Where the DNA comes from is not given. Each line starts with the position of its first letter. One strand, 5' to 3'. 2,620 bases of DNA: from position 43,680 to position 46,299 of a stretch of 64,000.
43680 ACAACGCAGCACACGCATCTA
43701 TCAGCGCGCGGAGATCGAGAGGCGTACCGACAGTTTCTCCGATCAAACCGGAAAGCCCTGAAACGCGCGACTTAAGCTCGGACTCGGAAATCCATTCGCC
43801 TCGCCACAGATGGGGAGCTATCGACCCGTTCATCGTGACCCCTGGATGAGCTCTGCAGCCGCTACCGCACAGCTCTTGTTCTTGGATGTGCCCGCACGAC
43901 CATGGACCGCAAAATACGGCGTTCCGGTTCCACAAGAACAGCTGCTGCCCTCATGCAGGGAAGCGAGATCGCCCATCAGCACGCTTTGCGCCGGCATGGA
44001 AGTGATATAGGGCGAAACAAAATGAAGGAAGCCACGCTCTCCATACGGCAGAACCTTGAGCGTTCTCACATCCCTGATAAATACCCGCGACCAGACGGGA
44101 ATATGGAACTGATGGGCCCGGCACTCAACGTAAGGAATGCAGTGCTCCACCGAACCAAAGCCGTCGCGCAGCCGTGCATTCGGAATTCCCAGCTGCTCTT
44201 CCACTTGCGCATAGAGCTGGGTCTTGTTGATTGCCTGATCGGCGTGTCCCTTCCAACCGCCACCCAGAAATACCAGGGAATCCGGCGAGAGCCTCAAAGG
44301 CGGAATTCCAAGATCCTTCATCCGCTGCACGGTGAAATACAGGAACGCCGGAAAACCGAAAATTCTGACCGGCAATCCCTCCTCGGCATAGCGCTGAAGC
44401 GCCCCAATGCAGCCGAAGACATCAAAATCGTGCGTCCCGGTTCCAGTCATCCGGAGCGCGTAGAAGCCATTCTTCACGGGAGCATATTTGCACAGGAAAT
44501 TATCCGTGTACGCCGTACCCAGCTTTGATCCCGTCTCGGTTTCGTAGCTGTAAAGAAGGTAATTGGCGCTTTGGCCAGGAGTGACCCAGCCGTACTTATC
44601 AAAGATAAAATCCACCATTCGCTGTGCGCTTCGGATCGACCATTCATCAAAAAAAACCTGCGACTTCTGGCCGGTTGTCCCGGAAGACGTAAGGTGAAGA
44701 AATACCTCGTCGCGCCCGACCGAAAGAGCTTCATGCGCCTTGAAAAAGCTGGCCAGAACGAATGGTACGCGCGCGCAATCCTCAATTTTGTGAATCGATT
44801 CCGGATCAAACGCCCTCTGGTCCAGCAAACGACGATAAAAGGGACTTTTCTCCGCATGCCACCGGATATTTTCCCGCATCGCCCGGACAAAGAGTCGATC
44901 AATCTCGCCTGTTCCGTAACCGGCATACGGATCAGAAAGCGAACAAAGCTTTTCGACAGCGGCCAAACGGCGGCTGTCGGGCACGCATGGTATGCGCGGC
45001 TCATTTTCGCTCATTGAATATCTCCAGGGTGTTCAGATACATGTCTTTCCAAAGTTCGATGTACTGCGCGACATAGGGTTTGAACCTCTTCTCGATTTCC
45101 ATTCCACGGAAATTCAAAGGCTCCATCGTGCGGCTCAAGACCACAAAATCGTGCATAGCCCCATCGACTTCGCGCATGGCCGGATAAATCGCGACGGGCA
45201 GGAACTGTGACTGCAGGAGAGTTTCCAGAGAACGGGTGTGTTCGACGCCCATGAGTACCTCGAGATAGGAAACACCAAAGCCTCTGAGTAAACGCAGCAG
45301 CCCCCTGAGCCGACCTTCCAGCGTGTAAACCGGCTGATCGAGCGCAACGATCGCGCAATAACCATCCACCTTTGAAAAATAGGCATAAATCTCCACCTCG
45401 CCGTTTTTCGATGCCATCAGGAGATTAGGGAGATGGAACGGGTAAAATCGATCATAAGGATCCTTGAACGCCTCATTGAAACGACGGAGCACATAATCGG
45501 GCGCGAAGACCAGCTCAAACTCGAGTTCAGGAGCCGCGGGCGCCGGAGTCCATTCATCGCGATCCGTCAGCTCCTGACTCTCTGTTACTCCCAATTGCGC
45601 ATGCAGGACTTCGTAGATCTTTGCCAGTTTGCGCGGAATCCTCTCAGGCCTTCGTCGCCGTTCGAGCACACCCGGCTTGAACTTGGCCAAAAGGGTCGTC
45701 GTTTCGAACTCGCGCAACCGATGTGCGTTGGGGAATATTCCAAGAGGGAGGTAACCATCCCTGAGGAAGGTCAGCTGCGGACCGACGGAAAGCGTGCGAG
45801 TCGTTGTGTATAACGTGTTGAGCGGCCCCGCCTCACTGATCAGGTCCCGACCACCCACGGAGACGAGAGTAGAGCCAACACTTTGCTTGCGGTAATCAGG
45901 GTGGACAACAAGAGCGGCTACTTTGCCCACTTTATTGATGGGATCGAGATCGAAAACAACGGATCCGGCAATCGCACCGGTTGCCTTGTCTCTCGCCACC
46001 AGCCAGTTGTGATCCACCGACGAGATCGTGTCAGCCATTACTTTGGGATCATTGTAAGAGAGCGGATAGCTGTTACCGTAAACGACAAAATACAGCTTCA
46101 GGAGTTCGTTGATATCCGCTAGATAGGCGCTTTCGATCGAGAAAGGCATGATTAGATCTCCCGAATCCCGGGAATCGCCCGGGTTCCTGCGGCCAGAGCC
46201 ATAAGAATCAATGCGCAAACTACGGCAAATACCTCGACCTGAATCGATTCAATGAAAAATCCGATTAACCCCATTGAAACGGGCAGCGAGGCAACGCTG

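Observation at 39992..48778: Six-gene operon chained by overlapping start/stop codons: clan-CD-like secreted protein, MFS, GNAT-like, LuxE-like, LuxC-adenylation fusion, PaaK-like ligase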

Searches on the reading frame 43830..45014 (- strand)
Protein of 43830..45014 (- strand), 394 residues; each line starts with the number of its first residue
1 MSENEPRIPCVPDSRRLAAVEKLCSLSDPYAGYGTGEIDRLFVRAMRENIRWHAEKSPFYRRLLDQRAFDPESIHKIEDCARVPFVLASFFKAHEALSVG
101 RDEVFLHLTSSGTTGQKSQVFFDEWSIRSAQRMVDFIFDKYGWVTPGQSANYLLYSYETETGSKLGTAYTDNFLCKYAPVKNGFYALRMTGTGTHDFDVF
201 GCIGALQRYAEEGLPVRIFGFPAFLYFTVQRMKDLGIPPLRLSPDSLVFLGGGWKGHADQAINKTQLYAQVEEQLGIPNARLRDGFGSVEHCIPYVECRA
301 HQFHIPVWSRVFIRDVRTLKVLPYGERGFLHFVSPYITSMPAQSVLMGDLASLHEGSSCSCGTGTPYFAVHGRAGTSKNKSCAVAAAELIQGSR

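Call 5: search_protein_families(library=pfam, proteins=[window:43830-45014:-], max_evalue=0.01)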
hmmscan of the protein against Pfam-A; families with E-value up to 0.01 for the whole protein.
window:43830-45014:- (394 aa): 1 family
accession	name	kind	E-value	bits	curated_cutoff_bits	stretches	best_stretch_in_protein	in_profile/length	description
PF04443.18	LuxE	-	1.9e-33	116.3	24.9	1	22-386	19-386/391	Acyl-protein synthetase, LuxE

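Call 6: search_protein_families(library=ncbifam, proteins=[window:43830-45014:-], max_evalue=0.01)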
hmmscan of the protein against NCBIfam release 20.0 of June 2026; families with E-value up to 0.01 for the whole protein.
window:43830-45014:- (394 aa): 6 families
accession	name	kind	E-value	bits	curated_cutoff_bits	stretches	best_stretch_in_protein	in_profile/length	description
NF052244.1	LCFA_lig_LuxE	equivalog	2.9e-25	89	550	1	33-390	24-366/367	long-chain-fatty-acid--protein ligase LuxE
NF045666.1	DVU1553_fam_AMP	equivalog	1.8e-12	47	300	1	38-127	23-114/331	DVU_1553 family AMP-dependent CoA ligase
NF041878.1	paak_haloarch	equivalog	1.7e-11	43.3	700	1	43-124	18-102/427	phenylacetate--CoA ligase PaaK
NF053551.1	FlxY_rubin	equivalog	8.8e-11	41.2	520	1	37-120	8-93/424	flexirubin biosynthesis putative acyl-CoA ligase FlxY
TIGR02155.1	PA_CoA_ligase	equivalog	1.7e-08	33.4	646.3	1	37-128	7-101/422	phenylacetate--CoA ligase PaaK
TIGR03335.1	F390_ftsA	equivalog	5.4e-05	22.1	458.7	1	35-115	11-99/445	coenzyme F390 synthetase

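Call 54: search_solved_structures(query=window:43830-45014:-, max_evalue=0.01)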
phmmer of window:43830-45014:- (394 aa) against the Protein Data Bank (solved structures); distinct sequences matched with E-value up to 0.01: 5.
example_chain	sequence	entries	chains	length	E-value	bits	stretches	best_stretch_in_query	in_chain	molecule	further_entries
7xc6_E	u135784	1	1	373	9.9e-18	67.6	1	37-385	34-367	LuxE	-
6hdw_A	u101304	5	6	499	7.4e-05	25.2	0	37-118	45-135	2-hydroxyisobutyryl-CoA synthetase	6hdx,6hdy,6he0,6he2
2y27_A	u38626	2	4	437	9.3e-05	24.9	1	36-124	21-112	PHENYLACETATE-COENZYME A LIGASE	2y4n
2y4o_A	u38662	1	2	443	0.00014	24.3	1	34-127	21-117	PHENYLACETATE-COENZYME A LIGASE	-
4r1l_A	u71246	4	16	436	0.00041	22.8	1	41-129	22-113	Phenylacetate-coenzyme A ligase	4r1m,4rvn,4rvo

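Call 55: search_solved_structures(query=window:43830-45014:-, max_evalue=1e-10, show_alignments=1)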
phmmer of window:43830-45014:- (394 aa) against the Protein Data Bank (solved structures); distinct sequences matched with E-value up to 1e-10: 1.
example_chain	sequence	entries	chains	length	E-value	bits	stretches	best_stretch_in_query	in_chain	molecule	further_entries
7xc6_E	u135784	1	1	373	9.9e-18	67.6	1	37-385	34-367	LuxE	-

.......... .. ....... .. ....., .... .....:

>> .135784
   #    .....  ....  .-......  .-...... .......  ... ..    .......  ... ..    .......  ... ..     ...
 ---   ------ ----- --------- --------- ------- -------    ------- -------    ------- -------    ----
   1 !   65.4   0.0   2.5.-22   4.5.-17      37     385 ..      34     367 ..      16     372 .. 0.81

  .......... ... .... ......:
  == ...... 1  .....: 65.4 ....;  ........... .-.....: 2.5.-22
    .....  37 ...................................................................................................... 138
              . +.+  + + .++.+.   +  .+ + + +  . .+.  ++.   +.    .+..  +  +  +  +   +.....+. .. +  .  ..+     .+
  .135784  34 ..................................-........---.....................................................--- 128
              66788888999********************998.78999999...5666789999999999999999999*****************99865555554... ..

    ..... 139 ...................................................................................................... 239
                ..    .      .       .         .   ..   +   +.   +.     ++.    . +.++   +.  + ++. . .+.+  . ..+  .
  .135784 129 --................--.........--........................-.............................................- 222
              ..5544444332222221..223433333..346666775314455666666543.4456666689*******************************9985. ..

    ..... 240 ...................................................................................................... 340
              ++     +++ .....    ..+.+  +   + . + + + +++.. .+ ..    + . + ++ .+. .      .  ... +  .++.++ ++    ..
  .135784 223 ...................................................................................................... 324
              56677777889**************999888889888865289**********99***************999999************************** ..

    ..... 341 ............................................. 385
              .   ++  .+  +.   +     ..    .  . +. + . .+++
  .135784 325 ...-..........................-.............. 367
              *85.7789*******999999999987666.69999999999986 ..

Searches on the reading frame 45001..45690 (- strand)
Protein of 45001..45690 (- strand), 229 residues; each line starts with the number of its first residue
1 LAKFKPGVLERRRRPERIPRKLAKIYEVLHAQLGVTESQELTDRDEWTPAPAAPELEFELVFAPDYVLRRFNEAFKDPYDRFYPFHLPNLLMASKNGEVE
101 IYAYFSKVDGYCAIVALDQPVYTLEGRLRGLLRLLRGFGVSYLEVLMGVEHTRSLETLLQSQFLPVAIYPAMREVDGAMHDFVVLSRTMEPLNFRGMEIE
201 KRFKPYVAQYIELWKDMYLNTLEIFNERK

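Call 58: search_protein_families(library=pfam, proteins=[window:45001-45690:-], max_evalue=10)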
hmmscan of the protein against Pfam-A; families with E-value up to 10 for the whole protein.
window:45001-45690:- (229 aa): 0 families

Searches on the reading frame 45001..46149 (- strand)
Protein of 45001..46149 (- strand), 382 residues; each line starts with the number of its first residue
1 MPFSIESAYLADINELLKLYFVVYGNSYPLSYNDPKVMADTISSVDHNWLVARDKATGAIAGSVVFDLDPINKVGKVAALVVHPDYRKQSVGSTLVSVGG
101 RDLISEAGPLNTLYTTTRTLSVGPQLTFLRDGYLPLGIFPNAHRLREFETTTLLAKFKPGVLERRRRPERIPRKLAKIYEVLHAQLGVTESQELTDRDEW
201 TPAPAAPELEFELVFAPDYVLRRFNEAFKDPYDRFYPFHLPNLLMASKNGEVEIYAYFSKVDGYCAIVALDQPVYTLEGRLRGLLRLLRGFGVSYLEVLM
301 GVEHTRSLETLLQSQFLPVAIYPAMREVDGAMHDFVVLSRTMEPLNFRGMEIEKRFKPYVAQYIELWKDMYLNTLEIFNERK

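Call 5: search_protein_families(library=pfam, proteins=[window:45001-46149:-], max_evalue=0.01)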
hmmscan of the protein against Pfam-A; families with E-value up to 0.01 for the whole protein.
window:45001-46149:- (382 aa): 2 families
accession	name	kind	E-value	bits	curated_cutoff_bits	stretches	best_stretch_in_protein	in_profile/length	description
PF00583.31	Acetyltransf_1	-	6.8e-06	26.8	20.7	1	28-96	16-81/116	Acetyltransferase (GNAT) family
PF13508.13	Acetyltransf_7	-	7e-05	23.6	27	1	47-97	3-51/84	Acetyltransferase (GNAT) domain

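Call 6: search_protein_families(library=ncbifam, proteins=[window:45001-46149:-], max_evalue=0.01)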
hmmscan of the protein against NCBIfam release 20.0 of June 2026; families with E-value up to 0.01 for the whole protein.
window:45001-46149:- (382 aa): 3 families
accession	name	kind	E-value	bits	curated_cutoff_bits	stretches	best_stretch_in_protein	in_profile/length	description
TIGR03827.1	GNAT_ablB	equivalog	2.6e-08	33.6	205.1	1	3-141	116-248/266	putative beta-lysine N-acetyltransferase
NF007530.0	PRK10146.1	equivalog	0.0043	17.3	142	1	55-114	57-116/144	aminoalkylphosphonate N-acetyltransferase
NF002959.0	PRK03624.1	equivalog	0.0082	15.8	124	0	6-106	10-104/147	GNAT family acetyltransferase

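Call 51: search_solved_structures(query=A1, max_evalue=1)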
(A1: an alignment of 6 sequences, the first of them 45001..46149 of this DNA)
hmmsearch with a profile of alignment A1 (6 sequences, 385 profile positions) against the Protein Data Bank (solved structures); distinct sequences matched with E-value up to 1: 27.
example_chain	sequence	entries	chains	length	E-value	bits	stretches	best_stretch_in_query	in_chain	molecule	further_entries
5u08_A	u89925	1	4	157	0.0011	21.5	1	16-112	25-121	aminoglycoside acetyltransferase meta-AAC0020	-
5f46_A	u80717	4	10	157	0.0011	21.5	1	16-112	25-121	aminoglycoside acetyltransferase meta-AAC0020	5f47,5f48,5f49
3t9y_A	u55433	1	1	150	0.0017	20.8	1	12-107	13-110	Acetyltransferase, GNAT family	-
6ag4_A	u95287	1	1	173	0.0028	20.2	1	4-135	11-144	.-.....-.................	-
4lx9_A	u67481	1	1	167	0.0028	20.2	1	4-133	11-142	ARCHAEAL AMINO-TERMINAL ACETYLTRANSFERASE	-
2x7b_A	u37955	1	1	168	0.0028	20.1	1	4-133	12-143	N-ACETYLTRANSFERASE SSO0209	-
4r3k_A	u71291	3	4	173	0.0031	20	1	4-133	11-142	Uncharacterized N-acetyltransferase SSO0209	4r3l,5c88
6ag5_A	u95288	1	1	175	0.0034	19.9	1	4-134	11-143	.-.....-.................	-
3f8k_A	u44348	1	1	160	0.0039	19.7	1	1-101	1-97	Protein acetyltransferase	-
3f0a_A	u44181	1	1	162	0.022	17.2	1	3-125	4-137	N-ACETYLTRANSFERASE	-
3k9u_A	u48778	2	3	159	0.032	16.7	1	4-125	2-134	PaiA Acetyltransferase | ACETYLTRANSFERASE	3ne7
3fix_A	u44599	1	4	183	0.032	16.7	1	3-125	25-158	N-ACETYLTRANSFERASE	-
3jcs_N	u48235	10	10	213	0.074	15.5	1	178-244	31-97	ribosomal protein L16 | uL16 | 60S ribosomal protein L10, putative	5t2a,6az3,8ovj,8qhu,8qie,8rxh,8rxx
7wx5_A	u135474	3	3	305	0.13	14.7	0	81-117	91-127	N-acetyltransferase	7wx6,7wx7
2atr_A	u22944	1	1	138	0.14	14.6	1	5-101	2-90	acetyltransferase, GNAT family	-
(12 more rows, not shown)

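Call 69: predict_structure(protein=window:45001-46149:-)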
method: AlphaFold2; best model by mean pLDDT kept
length: 382 residues; sequences in the alignment: 1
mean_pLDDT: 29.6   pTM: 0.18
mean pLDDT of the five models: 29.6, 28.0, 26.6, 25.5, 25.2
residues with pLDDT >= 90: 0; 70-90: 0; 50-70: 0; < 50: 382
segments of 3 or more residues with pLDDT < 50: 1-382
pLDDT, mean of each block of 10 residues (from residue 1): 24 28 28 31 34 35 34 33 30 29 29 23 25 24 24 23 27 31 31 32 27 28 30 27 30 33 31 37 40 30 31 30 26 27 26 31 34 32 34
secondary structure, 60 per line:
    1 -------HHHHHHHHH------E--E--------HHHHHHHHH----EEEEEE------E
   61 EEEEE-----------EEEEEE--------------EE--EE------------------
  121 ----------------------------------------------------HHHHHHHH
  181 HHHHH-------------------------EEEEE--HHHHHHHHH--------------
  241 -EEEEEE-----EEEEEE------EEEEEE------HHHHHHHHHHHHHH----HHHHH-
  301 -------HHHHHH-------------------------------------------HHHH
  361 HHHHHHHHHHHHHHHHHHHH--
elements in order: H8-16 H35-43 E48-53 E60-65 E77-82 H173-185 E211-215 H218-226 E242-247 E253-258 E265-270 H277-290 H295-299 H308-313 H357-380

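Call 86: search_protein_representatives(protein=window:45001-46149:-)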
Query: 382 residues. Proteins with E-value up to 0.001 (for the whole library): 254; up to 1e-10: 171; up to 1e-30: 73. The best 150 are listed.
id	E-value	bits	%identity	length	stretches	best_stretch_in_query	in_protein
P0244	1.3e-149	514.9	63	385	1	4-380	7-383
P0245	1.5e-112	392.9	50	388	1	1-382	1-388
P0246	1.9e-110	386.0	46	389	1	4-378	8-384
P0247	2.6e-108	379.0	47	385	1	4-380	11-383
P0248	4.0e-105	368.5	47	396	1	7-379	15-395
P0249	2.1e-99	349.6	44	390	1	8-379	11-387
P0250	2.2e-92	326.5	42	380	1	2-379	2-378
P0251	1.2e-89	317.5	41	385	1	3-380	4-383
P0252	8.2e-89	314.8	40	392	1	5-380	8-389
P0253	3.2e-87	309.6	43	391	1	4-374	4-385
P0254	8.1e-84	298.4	53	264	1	129-381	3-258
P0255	1.4e-82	294.3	38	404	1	5-379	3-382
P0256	1.2e-81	291.2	40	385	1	1-378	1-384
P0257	5.1e-79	282.6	52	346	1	41-304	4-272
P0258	3.1e-76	273.4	43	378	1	9-374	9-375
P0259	4.2e-75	269.7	36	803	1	3-379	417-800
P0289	5.7e-41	157.4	38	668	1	7-271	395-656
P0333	2.7e-23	99.2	27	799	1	8-364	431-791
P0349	1.0e-20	90.7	27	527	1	3-364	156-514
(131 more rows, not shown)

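Call 88: search_protein_families(library=pfam, proteins=[P0259, P0333, P0289, P0349], max_evalue=0.001)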
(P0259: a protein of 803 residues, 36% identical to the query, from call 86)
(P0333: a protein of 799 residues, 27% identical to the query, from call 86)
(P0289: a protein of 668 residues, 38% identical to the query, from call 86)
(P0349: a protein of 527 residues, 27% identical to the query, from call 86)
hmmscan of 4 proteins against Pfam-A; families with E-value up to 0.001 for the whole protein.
P0259 (803 aa): 2 families
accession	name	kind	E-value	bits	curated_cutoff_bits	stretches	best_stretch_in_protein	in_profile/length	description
PF07690.21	MFS_1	-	3.8e-13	49.5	33.4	1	24-350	11-338/347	Major Facilitator Superfamily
PF00583.31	Acetyltransf_1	-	2.7e-07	31.3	20.7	1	442-523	12-93/116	Acetyltransferase (GNAT) family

P0333 (799 aa): 2 families
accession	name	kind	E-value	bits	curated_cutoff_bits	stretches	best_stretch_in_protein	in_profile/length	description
PF07690.21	MFS_1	-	1e-20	74.4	33.4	2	16-370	1-336/347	Major Facilitator Superfamily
PF05977.19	MFS_3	-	7.3e-06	25.1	27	1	8-416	7-395/524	Transmembrane secretion effector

P0289 (668 aa): 4 families
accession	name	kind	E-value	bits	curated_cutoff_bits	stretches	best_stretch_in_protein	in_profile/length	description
PF07690.21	MFS_1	-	5.4e-15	55.6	33.4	1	23-287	34-303/347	Major Facilitator Superfamily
PF00583.31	Acetyltransf_1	-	2.8e-09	37.7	20.7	1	435-506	33-102/116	Acetyltransferase (GNAT) family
PF13508.13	Acetyltransf_7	-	1.2e-05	26.1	27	1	444-496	11-62/84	Acetyltransferase (GNAT) domain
PF05977.19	MFS_3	-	0.00016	20.7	27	1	28-271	52-298/524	Transmembrane secretion effector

P0349 (527 aa): 1 family
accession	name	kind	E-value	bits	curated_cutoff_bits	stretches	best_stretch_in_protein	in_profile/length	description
PF00583.31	Acetyltransf_1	-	0.00018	22.2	20.7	1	176-252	11-84/116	Acetyltransferase (GNAT) family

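Call 89: search_solved_structures(query=A4, max_evalue=1)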
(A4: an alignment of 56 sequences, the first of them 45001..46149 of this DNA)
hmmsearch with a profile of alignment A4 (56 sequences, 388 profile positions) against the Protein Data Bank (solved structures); distinct sequences matched with E-value up to 1: 114 (the best 60 are shown).
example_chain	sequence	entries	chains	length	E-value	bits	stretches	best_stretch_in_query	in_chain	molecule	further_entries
3f8k_A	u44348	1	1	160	5.8e-09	38.5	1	3-111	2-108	Protein acetyltransferase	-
2pdo_A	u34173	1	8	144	5.1e-06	28.8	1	5-108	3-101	Acetyltransferase ypeA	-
1z4e_A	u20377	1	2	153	5.2e-06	28.8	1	5-136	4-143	transcriptional regulator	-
5jtf_A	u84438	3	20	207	1.5e-05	27.3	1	5-144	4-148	Putative Phosphinothricin N-acetyltransferase | Phosphinothricin N-acetyltransferase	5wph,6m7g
2dxq_A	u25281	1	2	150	1.7e-05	27.1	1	1-136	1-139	Acetyltransferase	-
1yr0_A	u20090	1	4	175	1.8e-05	27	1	5-141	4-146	phosphinothricin acetyltransferase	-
4qus_A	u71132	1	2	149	2e-05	26.8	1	7-108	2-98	Acetyltransferase YpeA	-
4qvt_A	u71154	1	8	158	2.4e-05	26.6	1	7-108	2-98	Acetyltransferase YpeA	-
8a9n_A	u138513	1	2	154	2.7e-05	26.4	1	4-136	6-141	Acetyltransferase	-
4lx9_A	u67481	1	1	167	5e-05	25.5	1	3-138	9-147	ARCHAEAL AMINO-TERMINAL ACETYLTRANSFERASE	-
2x7b_A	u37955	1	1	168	5.1e-05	25.5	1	3-138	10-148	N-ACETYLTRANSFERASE SSO0209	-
4r3k_A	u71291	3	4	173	5.7e-05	25.4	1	3-138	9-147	Uncharacterized N-acetyltransferase SSO0209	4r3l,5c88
6ag4_A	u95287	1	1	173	6.2e-05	25.2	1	3-138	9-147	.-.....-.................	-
6ag5_A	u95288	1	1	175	7e-05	25.1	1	3-138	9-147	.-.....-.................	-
8a9o_A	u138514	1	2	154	9.6e-05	24.6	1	4-136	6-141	DpA polyamine acetyltransferase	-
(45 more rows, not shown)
